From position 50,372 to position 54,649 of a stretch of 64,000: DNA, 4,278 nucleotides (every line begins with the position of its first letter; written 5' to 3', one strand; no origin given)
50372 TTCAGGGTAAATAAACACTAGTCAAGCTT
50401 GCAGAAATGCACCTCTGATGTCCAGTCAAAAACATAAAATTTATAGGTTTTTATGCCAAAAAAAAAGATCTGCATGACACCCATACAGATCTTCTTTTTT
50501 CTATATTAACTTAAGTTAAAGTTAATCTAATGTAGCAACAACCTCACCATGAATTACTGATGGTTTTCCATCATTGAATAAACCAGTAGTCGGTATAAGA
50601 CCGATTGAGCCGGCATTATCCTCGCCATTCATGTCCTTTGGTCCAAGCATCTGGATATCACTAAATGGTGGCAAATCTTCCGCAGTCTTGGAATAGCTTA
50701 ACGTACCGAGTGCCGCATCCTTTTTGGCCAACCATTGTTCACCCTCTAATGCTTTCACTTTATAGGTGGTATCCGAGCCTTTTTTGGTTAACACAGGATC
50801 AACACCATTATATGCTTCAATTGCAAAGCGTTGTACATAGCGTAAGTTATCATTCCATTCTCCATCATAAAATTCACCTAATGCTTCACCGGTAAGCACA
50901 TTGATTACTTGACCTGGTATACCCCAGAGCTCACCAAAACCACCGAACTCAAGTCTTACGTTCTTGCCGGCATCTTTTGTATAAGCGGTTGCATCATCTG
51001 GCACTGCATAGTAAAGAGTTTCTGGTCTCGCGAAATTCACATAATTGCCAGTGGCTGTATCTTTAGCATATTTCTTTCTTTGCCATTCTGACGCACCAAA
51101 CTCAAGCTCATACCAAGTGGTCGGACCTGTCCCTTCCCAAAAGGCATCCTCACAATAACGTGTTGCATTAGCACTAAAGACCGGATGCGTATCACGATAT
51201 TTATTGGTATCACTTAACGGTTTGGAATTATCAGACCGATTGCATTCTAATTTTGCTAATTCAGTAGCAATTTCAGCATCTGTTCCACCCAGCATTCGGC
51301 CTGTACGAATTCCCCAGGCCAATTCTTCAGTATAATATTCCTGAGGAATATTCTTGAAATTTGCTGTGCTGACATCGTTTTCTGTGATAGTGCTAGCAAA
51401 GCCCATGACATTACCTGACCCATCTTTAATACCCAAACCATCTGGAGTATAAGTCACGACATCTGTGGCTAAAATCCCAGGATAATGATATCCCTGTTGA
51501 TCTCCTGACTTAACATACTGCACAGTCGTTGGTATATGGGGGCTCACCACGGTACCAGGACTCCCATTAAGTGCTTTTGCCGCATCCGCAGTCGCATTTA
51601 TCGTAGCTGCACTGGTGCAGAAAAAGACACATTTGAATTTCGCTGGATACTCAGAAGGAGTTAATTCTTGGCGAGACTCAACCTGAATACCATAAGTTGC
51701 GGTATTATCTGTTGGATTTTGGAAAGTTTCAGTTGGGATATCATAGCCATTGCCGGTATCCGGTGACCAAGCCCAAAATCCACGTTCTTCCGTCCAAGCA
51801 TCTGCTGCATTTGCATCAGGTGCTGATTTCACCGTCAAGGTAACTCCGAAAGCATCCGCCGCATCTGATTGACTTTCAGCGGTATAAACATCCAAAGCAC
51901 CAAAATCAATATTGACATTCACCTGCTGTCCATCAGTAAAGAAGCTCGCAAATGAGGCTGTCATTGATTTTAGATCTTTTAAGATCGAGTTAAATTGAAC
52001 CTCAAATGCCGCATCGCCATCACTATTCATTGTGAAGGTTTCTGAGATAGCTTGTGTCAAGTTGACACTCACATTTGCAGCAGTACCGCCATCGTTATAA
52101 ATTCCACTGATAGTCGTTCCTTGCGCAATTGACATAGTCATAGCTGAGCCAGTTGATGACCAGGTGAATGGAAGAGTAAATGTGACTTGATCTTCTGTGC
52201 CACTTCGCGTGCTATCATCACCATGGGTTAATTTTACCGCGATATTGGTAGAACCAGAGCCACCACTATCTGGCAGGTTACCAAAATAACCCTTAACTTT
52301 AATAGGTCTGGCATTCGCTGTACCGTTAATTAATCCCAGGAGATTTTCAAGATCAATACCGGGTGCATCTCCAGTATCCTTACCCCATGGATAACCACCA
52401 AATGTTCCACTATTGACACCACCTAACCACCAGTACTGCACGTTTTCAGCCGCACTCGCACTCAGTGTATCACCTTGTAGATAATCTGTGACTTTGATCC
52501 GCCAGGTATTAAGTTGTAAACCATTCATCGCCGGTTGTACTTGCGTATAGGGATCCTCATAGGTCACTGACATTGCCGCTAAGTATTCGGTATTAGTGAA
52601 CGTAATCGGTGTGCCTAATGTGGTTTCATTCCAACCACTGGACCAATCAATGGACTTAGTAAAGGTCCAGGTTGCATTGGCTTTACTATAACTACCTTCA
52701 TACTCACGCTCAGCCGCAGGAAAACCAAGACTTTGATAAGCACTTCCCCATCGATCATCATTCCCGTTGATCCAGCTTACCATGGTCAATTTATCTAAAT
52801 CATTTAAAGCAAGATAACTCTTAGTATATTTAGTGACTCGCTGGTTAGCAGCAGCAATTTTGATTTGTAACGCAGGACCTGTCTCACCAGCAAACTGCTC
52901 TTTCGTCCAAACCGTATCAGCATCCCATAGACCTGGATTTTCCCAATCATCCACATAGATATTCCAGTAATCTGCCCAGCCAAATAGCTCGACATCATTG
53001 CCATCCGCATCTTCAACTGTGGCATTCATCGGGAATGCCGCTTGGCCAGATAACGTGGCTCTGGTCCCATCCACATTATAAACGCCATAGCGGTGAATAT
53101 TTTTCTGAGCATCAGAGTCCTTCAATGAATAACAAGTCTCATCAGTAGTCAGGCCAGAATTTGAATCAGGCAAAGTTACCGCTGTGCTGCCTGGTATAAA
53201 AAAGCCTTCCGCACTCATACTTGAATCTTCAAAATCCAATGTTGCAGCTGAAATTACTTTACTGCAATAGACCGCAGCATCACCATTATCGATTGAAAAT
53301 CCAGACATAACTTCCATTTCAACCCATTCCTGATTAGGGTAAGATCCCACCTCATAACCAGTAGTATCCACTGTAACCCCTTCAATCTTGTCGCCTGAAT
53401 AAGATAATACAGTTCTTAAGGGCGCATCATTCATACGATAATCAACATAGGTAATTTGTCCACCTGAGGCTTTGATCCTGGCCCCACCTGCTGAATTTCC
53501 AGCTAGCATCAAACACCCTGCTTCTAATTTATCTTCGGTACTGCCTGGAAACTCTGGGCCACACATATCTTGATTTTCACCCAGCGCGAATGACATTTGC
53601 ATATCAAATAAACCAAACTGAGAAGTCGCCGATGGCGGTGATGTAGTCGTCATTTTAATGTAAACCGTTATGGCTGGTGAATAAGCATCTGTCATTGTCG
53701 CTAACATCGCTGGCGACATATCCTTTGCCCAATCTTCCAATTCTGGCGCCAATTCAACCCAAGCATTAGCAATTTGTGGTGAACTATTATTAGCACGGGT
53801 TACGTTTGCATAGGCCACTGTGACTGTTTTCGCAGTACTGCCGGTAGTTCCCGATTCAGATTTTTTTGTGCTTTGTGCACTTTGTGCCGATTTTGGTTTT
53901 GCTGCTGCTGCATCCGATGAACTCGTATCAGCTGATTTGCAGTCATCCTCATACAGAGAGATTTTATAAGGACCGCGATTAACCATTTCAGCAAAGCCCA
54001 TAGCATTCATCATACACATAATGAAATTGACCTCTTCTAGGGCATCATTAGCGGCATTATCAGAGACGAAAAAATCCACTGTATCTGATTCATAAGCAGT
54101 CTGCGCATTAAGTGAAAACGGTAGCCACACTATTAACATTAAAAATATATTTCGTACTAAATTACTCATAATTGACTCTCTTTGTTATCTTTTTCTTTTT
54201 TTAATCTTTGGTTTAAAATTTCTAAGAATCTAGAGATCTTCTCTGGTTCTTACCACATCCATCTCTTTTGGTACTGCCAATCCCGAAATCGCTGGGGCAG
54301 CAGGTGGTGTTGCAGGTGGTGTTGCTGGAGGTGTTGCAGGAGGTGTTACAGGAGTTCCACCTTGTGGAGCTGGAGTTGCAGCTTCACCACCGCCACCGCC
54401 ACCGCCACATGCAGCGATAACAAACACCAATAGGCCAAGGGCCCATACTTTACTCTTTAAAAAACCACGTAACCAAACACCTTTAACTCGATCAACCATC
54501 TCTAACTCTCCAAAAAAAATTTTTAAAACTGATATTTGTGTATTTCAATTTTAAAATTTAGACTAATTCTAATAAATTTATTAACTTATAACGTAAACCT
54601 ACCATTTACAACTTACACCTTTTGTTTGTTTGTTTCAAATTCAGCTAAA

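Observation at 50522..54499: Self-contained two-gene cassette: a Pro/Thr-repeat mini-lipoprotein followed by a 1215-aa orphan secreted protein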

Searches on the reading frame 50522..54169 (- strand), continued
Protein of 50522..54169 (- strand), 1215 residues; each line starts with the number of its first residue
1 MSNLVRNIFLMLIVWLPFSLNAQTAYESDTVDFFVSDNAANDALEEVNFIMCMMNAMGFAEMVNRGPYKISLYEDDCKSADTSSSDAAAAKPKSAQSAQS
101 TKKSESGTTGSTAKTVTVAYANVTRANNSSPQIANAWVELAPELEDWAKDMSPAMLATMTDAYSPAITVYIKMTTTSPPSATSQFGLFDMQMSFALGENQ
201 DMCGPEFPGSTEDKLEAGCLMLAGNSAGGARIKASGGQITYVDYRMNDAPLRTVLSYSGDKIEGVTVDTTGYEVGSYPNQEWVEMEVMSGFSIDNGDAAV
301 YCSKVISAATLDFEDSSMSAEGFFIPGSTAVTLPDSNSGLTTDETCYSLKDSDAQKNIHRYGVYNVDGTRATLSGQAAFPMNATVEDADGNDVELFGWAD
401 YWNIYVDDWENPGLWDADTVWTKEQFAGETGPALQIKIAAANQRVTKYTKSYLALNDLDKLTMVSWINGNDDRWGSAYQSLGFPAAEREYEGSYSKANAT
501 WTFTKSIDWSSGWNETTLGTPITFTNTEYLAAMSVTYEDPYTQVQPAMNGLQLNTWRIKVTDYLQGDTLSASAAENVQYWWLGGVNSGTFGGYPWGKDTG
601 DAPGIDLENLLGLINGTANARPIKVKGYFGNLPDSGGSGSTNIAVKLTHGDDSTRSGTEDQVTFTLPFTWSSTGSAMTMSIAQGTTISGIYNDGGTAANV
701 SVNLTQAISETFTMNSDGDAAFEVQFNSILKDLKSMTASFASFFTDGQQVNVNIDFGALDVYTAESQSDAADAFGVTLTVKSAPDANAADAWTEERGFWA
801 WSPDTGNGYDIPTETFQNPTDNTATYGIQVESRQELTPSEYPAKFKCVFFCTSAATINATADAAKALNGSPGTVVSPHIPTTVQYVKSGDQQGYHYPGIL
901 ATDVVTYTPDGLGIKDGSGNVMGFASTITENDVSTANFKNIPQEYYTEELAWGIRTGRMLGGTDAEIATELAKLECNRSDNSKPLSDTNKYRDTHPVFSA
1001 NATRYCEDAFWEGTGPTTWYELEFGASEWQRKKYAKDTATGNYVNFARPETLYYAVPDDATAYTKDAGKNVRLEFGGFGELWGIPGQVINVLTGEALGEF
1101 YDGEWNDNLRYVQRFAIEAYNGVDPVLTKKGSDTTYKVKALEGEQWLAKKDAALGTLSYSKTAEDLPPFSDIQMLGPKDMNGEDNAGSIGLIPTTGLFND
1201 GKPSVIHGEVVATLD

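Call 62: search_dna_similar(query=L024:10079-11206:-, collection=plasmids, mode=protein, max_rows=5)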
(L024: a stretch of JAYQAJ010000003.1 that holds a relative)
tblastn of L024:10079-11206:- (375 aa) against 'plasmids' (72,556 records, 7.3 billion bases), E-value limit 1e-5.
No match.

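Call 64: search_protein_families(library=padloc, proteins=[window:50522-54169:-, P0135], max_evalue=0.1)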
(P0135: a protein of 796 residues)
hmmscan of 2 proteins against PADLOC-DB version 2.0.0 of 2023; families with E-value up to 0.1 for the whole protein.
window:50522-54169:- (1215 aa): 0 families

P0135 (796 aa): 0 families

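Call 65: search_protein_families(library=phrogs, proteins=[window:50522-54169:-, P0135], max_evalue=0.1)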
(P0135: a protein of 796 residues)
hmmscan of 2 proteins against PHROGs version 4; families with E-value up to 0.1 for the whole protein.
window:50522-54169:- (1215 aa): 1 family
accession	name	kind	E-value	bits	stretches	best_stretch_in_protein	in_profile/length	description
phrog_34944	-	unknown function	0.0036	18.7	1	1111-1150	56-95/100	-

P0135 (796 aa): 0 families

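Call 68: fold_search(model_id=the predicted structure, library=viral)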
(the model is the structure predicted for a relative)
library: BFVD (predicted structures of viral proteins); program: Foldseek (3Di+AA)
matches with E <= 10: 316; with E <= 0.001: 0
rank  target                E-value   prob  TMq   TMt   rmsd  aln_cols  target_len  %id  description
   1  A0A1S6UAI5            1.4e-03  0.23  0.08  0.10  39.8       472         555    9  Uncharacterized protein [Serratia phage BF]
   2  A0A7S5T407            4.6e-03  0.09  0.09  0.06  23.8       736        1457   10  (no name in the UniProt tables at hand)
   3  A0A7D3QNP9            5.1e-03  0.18  0.08  0.06  34.8       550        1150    7  (no name in the UniProt tables at hand)
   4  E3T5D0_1              7.3e-03  0.09  0.07  0.08  24.4       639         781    6  DUF2341 domain-containing protein [Cafeteria roenbergensis virus (strain BV-PW1)]
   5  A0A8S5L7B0            9.3e-03  0.12  0.08  0.11  28.2       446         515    9  Uncharacterized protein [Siphoviridae sp. ct45W1]
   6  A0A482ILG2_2          1.1e-02  0.02  0.05  0.05  37.2       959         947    7  Putative virion structural protein [Erwinia phage Derbicus]
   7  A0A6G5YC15            1.4e-02  0.08  0.06  0.09  26.0       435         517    8  (no name in the UniProt tables at hand)
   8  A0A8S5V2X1            1.5e-02  0.12  0.08  0.05  27.4       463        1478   10  Leucine rich repeat protein [Siphoviridae sp. ct0Bp21]
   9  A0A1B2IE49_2          2.3e-02  0.06  0.07  0.06  34.0       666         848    9  Virion structural protein [Erwinia phage vB_EamM_Kwan]
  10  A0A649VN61            3.7e-02  0.16  0.08  0.16  24.8       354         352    9  Minor tail protein [Arthrobacter phage Mufasa8]
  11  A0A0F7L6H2            3.9e-02  0.10  0.10  0.07  22.6       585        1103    8  Uncharacterized protein [uncultured marine virus]
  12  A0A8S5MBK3            4.8e-02  0.02  0.05  0.05  33.1       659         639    7  Uncharacterized protein [Podoviridae sp. ct53O25]
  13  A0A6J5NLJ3            5.0e-02  0.06  0.06  0.11  24.5       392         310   11  Uncharacterized protein (Fragment) [uncultured Caudovirales phage]
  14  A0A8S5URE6            5.3e-02  0.08  0.07  0.10  24.4       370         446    9  Uncharacterized protein [Siphoviridae sp. ctg6c78]
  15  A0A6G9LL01            5.3e-02  0.04  0.04  0.05  35.5       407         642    9  BppU N-terminal domain-containing protein [Enterococcus phage vipetofem]
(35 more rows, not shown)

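Call 70: list_cluster_members(proteins=[P0084, P0088, P0093, P0095, P0098, P0100, P0107, P0111, P0122, P0064])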
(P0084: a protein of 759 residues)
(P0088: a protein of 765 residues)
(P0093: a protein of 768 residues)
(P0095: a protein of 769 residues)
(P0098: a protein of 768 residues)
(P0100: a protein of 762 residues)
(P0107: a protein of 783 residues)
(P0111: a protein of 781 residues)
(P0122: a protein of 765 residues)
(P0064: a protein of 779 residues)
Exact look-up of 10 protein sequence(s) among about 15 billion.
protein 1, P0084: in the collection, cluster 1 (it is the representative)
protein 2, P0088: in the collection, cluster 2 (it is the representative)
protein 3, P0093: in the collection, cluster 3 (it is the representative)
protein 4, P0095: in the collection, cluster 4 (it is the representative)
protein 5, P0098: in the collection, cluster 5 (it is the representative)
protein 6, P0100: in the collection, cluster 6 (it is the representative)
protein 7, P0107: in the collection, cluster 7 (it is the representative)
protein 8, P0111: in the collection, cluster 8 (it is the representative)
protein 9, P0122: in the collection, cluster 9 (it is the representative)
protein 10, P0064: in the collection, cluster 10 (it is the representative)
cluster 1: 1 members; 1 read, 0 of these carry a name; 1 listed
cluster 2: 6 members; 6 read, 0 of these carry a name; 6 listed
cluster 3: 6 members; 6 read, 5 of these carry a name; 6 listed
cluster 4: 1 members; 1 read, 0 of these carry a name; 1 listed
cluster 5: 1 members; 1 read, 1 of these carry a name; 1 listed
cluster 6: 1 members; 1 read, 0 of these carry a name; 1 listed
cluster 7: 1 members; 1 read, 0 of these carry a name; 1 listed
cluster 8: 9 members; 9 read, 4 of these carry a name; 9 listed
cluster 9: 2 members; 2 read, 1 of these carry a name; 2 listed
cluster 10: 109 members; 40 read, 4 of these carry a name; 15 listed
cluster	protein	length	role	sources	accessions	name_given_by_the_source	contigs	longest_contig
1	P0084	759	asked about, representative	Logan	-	-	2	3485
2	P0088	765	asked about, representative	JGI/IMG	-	-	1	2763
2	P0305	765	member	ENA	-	-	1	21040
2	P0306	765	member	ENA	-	-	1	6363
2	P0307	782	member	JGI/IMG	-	-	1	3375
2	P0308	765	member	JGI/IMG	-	-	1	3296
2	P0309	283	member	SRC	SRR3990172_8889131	-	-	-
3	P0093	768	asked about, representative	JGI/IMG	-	hypothetical protein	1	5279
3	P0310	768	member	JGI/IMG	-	hypothetical protein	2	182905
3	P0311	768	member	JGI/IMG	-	hypothetical protein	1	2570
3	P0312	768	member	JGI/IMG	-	hypothetical protein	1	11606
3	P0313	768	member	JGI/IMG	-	hypothetical protein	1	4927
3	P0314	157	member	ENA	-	-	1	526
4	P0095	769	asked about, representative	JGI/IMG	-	-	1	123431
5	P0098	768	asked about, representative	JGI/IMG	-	hypothetical protein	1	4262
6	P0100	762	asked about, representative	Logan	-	-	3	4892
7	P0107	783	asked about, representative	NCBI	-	-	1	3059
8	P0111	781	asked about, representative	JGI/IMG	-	hypothetical protein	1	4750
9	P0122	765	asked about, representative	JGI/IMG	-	hypothetical protein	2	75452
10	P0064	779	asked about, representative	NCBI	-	-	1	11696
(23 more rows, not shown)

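Call 73: search_protein_families(library=ncbifam, proteins=[L024:10079-11206:-, L028:11386-12507:+, P0135, L040:4024-6327:+, L040:3880-4008:+, L024:4533-5996:+], max_evalue=0.1)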
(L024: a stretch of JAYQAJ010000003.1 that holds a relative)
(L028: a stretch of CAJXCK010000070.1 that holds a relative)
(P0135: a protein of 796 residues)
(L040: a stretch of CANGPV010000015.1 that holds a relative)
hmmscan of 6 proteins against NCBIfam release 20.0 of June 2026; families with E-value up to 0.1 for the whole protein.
L024:10079-11206:- (375 aa): 0 families

L028:11386-12507:+ (373 aa): 0 families

P0135 (796 aa): 0 families

L040:4024-6327:+ (768 aa): 0 families

L040:3880-4008:+ (43 aa): 5 families
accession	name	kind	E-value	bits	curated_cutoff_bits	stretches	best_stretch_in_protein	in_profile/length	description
NF058595.1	invert_tail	domain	0.005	17.2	37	1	3-37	58-92/113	lipo-invert putative C-terminal anchoring domain-containing protein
NF041466.1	factorH_bind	equivalog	0.021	14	200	1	6-28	15-37/279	factor H-binding protein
NF033865.1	fusolisin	equivalog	0.029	12.4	999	1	5-35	12-42/1006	fusolisin family autotransporter serine protease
NF047847.2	SS_mature_LptM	equivalog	0.047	13.8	27.7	1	2-18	2-21/31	LPS translocon maturation chaperone LptM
NF045774.1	cytochro_C551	exception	0.078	12.9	118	1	5-27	7-29/110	cytochrome c551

L024:4533-5996:+ (487 aa): 1 family
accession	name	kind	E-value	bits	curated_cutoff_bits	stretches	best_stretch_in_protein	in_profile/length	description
NF038111.1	rhom_dep_M36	equivalog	8.9e-09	33.3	1700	1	45-145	1183-1279/1315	rhombosortase-dependent M36 family metallopeptidase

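Call 74: search_protein_families(library=pfam, proteins=[L024:10079-11206:-, L028:11386-12507:+], max_evalue=0.01)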
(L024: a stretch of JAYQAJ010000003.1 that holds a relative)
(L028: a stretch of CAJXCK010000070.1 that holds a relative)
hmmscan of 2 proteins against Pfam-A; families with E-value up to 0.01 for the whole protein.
L024:10079-11206:- (375 aa): 0 families

L028:11386-12507:+ (373 aa): 0 families

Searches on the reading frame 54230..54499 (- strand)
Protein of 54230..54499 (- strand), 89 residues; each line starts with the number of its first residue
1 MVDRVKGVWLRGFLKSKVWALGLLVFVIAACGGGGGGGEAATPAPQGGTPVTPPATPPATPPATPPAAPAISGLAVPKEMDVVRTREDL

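Call 4: search_protein_families(library=pfam, proteins=[window:54230-54499:-], max_evalue=1)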
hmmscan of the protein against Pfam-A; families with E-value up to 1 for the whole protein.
window:54230-54499:- (89 aa): 0 families

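Call 5: search_protein_families(library=ncbifam, proteins=[window:54230-54499:-], max_evalue=1)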
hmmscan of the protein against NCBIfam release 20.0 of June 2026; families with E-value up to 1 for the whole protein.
window:54230-54499:- (89 aa): 4 families
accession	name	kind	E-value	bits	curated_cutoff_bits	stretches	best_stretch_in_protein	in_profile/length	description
NF033865.1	fusolisin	equivalog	1.7e-05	23.1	999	1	13-70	5-63/1006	fusolisin family autotransporter serine protease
NF037973.1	metallo_SslE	exception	0.045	11.1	3000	1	22-70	15-63/1519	lipoprotein metalloprotease SslE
NF009097.0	PRK12438.1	subfamily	0.15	9.9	1254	1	36-76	907-950/991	hypothetical protein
NF058595.1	invert_tail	domain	0.57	10.5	37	0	20-50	61-87/113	lipo-invert putative C-terminal anchoring domain-containing protein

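Call 64: search_protein_families(library=padloc, proteins=[window:54230-54499:-], max_evalue=0.1)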
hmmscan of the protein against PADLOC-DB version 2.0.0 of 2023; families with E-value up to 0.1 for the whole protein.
window:54230-54499:- (89 aa): 0 families

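Call 65: search_protein_families(library=phrogs, proteins=[window:54230-54499:-], max_evalue=0.1)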
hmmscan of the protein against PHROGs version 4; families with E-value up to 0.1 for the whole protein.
window:54230-54499:- (89 aa): 2 families
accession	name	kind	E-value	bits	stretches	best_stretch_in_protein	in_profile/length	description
phrog_22467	-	unknown function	0.0025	18.6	1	23-56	9-42/268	-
phrog_19157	-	unknown function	0.0099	16.9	1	23-72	10-64/162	-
